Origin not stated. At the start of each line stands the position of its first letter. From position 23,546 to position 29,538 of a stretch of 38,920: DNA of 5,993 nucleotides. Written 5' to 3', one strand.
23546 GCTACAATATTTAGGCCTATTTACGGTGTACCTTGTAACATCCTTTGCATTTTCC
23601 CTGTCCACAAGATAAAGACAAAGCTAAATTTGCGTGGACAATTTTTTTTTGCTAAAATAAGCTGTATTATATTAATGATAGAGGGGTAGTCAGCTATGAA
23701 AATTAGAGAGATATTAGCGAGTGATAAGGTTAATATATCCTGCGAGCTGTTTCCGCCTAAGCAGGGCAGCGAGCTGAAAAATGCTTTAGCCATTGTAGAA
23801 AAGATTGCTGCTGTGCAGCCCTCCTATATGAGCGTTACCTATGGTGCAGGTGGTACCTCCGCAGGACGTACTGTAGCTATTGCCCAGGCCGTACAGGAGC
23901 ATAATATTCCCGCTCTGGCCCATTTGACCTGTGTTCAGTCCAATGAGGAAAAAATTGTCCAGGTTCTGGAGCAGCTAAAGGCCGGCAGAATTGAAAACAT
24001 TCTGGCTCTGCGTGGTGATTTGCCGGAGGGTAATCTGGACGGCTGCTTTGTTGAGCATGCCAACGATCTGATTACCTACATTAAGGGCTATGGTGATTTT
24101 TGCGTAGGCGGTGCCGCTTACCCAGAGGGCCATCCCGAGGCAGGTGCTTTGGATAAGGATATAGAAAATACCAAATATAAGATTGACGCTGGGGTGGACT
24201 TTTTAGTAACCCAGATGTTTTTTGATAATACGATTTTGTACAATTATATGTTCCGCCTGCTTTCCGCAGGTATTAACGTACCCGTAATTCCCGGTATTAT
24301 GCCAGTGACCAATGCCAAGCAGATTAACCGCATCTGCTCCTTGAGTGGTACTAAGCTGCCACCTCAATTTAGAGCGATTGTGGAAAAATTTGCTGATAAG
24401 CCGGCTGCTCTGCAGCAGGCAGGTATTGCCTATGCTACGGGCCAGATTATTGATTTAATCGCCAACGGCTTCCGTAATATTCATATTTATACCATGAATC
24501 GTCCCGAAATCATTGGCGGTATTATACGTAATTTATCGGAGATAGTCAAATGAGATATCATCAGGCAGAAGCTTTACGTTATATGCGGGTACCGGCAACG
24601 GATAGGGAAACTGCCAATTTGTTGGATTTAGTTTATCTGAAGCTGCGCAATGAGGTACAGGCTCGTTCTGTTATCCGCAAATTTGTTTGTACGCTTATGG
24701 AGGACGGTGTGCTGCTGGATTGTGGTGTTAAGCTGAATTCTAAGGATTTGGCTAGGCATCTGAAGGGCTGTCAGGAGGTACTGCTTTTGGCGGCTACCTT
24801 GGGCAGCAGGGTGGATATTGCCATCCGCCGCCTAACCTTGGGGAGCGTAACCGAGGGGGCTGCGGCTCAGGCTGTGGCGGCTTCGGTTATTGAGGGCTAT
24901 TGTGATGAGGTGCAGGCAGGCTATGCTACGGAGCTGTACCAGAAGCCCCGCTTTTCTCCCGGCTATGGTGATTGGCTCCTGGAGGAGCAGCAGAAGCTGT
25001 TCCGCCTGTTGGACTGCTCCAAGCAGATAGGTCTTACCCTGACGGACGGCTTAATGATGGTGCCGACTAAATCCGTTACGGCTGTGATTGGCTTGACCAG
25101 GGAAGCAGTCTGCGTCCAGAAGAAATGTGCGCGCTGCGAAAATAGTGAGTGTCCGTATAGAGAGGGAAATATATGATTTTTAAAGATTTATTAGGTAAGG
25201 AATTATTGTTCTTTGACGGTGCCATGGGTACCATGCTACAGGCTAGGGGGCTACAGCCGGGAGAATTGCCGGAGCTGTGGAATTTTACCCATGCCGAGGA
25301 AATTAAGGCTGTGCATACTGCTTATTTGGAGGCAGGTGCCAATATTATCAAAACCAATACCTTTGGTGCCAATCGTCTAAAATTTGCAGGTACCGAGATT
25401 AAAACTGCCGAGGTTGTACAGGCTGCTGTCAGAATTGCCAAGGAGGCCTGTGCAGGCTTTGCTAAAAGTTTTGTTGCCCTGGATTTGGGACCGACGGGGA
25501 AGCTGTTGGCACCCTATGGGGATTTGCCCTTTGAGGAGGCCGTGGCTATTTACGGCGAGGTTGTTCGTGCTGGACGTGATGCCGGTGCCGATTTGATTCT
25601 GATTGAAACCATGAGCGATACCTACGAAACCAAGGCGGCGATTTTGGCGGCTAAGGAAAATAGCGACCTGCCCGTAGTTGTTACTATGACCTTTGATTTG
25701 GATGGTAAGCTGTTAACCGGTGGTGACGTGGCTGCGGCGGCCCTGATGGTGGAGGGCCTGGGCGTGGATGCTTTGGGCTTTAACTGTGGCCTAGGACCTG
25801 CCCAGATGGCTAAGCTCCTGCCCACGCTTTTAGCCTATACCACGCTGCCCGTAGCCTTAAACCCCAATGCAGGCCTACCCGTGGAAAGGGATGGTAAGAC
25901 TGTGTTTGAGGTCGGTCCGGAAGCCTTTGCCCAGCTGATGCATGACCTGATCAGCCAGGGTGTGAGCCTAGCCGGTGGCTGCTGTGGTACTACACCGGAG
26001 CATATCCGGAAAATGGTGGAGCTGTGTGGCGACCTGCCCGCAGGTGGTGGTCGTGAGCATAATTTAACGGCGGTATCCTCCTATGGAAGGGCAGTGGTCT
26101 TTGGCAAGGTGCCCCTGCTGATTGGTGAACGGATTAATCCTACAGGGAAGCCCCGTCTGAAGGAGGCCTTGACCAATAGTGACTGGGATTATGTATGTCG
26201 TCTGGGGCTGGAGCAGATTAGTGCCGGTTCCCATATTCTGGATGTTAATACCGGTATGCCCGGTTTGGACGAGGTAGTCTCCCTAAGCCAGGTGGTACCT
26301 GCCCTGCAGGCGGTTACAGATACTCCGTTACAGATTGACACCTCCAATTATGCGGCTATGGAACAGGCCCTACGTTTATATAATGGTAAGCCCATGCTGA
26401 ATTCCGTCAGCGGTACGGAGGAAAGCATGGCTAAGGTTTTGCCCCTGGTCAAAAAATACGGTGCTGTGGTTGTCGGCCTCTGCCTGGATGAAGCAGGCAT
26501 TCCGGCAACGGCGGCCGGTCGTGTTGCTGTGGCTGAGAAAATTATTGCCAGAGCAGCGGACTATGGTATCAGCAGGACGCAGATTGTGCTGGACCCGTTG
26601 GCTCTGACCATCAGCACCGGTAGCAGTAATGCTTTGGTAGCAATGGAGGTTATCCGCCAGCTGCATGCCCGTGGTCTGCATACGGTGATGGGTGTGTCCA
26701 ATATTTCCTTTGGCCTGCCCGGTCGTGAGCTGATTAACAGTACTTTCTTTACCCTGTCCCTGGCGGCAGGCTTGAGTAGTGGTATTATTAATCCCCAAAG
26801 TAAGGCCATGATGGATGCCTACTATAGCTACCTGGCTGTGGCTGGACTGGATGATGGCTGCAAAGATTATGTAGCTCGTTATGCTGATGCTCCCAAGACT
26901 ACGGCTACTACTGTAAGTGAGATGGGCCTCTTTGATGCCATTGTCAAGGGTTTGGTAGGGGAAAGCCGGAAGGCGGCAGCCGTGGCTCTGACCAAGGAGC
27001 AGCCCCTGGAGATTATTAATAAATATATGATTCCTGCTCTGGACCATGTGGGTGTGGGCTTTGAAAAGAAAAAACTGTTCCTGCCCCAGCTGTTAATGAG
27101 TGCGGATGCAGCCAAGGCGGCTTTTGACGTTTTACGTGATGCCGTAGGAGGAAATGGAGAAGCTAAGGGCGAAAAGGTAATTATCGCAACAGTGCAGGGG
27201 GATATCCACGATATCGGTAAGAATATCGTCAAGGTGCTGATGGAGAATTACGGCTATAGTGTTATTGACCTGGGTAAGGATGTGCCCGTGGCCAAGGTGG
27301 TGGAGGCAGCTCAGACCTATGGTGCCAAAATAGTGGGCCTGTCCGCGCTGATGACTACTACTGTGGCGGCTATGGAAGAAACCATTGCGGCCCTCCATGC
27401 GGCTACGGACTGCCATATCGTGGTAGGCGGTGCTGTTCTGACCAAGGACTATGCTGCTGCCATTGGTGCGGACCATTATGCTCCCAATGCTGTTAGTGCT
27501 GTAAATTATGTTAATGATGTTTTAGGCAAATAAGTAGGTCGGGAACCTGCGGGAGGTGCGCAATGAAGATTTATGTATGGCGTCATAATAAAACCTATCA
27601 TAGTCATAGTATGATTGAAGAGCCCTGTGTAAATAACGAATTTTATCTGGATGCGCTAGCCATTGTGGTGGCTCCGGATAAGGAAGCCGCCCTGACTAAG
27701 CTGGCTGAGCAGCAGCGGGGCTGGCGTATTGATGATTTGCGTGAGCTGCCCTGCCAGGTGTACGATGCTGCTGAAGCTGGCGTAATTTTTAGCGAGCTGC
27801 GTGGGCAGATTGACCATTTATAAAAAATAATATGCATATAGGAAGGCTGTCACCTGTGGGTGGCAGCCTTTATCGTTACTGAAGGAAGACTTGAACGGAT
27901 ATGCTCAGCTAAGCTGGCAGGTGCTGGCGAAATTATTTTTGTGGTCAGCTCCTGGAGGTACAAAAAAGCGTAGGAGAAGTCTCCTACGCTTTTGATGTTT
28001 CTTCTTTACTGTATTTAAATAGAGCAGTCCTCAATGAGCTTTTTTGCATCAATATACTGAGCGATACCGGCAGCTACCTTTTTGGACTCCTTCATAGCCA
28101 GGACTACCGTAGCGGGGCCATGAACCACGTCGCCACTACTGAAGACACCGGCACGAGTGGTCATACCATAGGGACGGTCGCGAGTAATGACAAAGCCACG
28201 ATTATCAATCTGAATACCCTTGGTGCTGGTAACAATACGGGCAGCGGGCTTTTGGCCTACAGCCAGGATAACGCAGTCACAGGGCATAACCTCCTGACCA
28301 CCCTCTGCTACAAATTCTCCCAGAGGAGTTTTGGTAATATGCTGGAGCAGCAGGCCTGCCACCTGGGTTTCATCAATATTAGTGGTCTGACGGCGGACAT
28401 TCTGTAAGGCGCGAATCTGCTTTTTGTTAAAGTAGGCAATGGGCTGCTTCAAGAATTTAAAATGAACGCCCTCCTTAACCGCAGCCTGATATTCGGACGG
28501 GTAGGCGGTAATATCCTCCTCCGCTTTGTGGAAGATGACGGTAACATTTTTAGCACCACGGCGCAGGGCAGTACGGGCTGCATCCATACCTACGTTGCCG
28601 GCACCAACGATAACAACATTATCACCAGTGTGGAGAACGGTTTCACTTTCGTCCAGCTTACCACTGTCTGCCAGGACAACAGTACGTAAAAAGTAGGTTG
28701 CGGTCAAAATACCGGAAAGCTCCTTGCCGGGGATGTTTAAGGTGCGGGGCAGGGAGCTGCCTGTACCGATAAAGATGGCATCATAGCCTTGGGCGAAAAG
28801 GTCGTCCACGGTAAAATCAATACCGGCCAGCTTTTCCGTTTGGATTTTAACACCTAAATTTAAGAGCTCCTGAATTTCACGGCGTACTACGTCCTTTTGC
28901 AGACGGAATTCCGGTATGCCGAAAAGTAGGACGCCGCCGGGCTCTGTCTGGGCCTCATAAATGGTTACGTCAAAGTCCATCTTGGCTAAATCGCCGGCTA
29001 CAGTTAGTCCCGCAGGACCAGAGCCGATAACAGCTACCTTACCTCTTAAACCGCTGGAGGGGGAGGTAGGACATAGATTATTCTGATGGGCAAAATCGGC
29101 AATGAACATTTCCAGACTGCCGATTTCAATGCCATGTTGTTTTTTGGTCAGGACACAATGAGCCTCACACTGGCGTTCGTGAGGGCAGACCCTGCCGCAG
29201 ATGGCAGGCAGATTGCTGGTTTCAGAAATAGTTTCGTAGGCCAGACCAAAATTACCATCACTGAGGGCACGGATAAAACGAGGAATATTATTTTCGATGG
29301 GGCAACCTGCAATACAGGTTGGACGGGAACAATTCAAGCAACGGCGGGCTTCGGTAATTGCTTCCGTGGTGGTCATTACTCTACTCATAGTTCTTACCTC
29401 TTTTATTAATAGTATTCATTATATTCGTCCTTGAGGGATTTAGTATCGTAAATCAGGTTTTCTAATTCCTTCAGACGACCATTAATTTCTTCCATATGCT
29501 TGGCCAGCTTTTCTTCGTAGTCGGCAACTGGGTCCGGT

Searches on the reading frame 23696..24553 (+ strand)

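Call 14: search_protein_families(library=pfam, proteins=[window:23696-24553:+], max_evalue=0.001)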
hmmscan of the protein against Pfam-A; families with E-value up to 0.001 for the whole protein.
window:23696-24553:+ (285 aa): 1 family
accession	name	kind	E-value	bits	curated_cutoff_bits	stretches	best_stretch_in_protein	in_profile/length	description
PF02219.23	MTHFR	-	2.9e-79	266.9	24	1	2-280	1-286/287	Methylenetetrahydrofolate reductase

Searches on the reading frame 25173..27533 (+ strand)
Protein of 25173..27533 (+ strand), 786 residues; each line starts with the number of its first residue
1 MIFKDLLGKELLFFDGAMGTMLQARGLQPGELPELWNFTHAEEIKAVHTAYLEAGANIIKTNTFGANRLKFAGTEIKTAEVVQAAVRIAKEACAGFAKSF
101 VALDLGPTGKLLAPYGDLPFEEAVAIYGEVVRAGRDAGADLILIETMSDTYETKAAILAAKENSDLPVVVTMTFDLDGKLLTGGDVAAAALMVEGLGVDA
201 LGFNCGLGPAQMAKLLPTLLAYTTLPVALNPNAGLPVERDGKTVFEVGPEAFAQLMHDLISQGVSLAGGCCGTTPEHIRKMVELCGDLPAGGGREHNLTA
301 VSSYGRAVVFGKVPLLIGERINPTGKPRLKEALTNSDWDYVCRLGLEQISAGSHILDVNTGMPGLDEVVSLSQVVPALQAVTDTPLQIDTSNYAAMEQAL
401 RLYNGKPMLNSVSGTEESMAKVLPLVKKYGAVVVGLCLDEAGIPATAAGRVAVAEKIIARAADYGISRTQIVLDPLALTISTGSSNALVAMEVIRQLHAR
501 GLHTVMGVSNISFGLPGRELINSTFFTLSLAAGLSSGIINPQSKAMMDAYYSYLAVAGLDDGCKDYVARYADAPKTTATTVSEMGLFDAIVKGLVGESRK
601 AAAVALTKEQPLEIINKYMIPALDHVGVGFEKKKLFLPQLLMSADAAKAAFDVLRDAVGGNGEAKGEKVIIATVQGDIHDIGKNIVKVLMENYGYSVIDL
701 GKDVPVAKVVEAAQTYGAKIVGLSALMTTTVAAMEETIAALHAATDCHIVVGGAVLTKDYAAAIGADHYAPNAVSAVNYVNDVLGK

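Call 14: search_protein_families(library=pfam, proteins=[window:25173-27533:+], max_evalue=0.001)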
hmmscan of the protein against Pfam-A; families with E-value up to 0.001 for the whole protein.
window:25173-27533:+ (786 aa): 5 families
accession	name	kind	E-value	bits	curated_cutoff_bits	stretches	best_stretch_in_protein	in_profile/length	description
PF02574.22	S-methyl_trans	-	1.4e-73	248.7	22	1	13-283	2-281/283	Homocysteine S-methyltransferase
PF00809.28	Pterin_bind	-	1.9e-27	96.9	25.5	1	318-540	1-244/244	Pterin binding enzyme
PF02310.24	B12-binding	-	1.9e-23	83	32.1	1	668-777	2-120/121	B12 binding domain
PF02607.22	B12-binding_2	-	5.4e-17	62.2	23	1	586-654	5-73/74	B12 binding domain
PF03599.22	CdhD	-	0.00022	20.5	24.8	1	372-498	86-199/387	CO dehydrogenase/acetyl-CoA synthase delta subunit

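Call 74: find_homologous_proteins(query=window:25173-27533:+, max_evalue=1e-50)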
Query window:25173-27533:+ (786 aa): 8000 proteins with E <= 1e-50 among 8000 candidates; the best 120 are listed.
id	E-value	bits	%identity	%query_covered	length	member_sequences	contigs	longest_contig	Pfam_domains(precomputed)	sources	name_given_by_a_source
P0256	0.0e+0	1713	100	100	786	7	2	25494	PF02574.23,PF02607.23,PF00809.29,PF02310.25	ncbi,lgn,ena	-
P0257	0.0e+0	1396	81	100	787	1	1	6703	PF02574.23,PF02607.23,PF00809.29,PF02310.25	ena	-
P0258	0.0e+0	1395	80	100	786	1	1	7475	PF02574.23,PF02607.23,PF00809.29,PF02310.25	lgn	-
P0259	0.0e+0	1389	80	100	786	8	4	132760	PF02574.23,PF02607.23,PF00809.29,PF02310.25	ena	-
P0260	0.0e+0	1387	80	100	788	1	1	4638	PF02574.23,PF02607.23,PF00809.29,PF02310.25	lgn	-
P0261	0.0e+0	1386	80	100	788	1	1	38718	PF02574.23,PF02607.23,PF00809.29,PF02310.25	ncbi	-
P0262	0.0e+0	1385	80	100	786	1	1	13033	PF02574.23,PF02607.23,PF00809.29,PF02310.25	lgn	-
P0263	0.0e+0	1385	80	100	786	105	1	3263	PF02574.23,PF02607.23,PF00809.29,PF02310.25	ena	-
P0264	0.0e+0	1384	80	100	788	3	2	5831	PF02574.23,PF02607.23,PF00809.29,PF02310.25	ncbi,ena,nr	ncbi:MAG: homocysteine S-methyltransferase family protein [Phascolarctobacterium sp.]|nr:homocystein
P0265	0.0e+0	1382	80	100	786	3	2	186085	PF02574.23,PF02607.23,PF00809.29,PF02310.25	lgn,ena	-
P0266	0.0e+0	1381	80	100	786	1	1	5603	PF02574.23,PF02607.23,PF00809.29,PF02310.25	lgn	-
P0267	0.0e+0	1381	80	100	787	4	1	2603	PF02574.23,PF02607.23,PF00809.29,PF02310.25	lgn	-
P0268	0.0e+0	1377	79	100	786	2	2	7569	PF02574.23,PF02607.23,PF00809.29,PF02310.25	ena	-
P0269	0.0e+0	1377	79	100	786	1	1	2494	PF02574.23,PF02607.23,PF00809.29,PF02310.25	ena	-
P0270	0.0e+0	1374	79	100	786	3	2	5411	PF02574.23,PF02607.23,PF00809.29,PF02310.25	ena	-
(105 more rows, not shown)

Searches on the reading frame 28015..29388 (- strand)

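Call 14: search_protein_families(library=pfam, proteins=[window:28015-29388:-], max_evalue=0.001)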
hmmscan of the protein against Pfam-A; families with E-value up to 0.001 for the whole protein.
window:28015-29388:- (457 aa): 16 families
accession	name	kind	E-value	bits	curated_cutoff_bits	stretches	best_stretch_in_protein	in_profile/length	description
PF14691.11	Fer4_20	-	5.1e-37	126.6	25.8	1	3-104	10-112/113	Dihydroprymidine dehydrogenase domain II, 4Fe-4S cluster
PF07992.20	Pyr_redox_2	-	6e-29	101.8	26.1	1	117-434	2-290/291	Pyridine nucleotide-disulphide oxidoreductase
PF13450.12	NAD_binding_8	-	1.5e-09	38.4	21.9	1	120-152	1-33/68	NAD(P)-binding Rossmann-like domain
PF01946.23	Thi4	-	1.6e-09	37.8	26.2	1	117-184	19-86/235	Thi4 family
PF00070.33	Pyr_redox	-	4.5e-09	37.1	22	0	257-289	1-32/82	Pyridine nucleotide-disulphide oxidoreductase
PF13738.12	Pyr_redox_3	-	9.4e-09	35.4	30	1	254-401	163-288/305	Pyridine nucleotide-disulphide oxidoreductase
PF01262.27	AlaDh_PNT_C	-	1.9e-07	31.1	23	0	257-284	30-56/214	Alanine dehydrogenase/PNT, C-terminal domain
PF01266.30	DAO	-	2.3e-07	31.1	27.9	1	117-152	1-37/353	FAD dependent oxidoreductase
PF03486.20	HI0933_like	-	6e-06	26.3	50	0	117-152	2-37/244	HI0933-like protein Rossmann domain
PF00890.30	FAD_binding_2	-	1.3e-05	25.1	20.4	0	118-150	2-34/414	FAD binding domain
PF13241.12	NAD_binding_7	-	1.8e-05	25.7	22.1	0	254-310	6-64/104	Putative NAD(P)-binding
PF03807.23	F420_oxidored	-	2.9e-05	25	21.6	0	258-306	2-50/94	NADP oxidoreductase coenzyme F420-dependent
PF01134.28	GIDA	-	4.2e-05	23.2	22.1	0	117-149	1-33/391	Glucose inhibited division protein A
PF12831.13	FAD_oxidored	-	6e-05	22.9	27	0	118-154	2-38/416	FAD dependent oxidoreductase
PF01494.25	FAD_binding_3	-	0.00013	21.7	22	0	117-147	3-33/349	FAD binding domain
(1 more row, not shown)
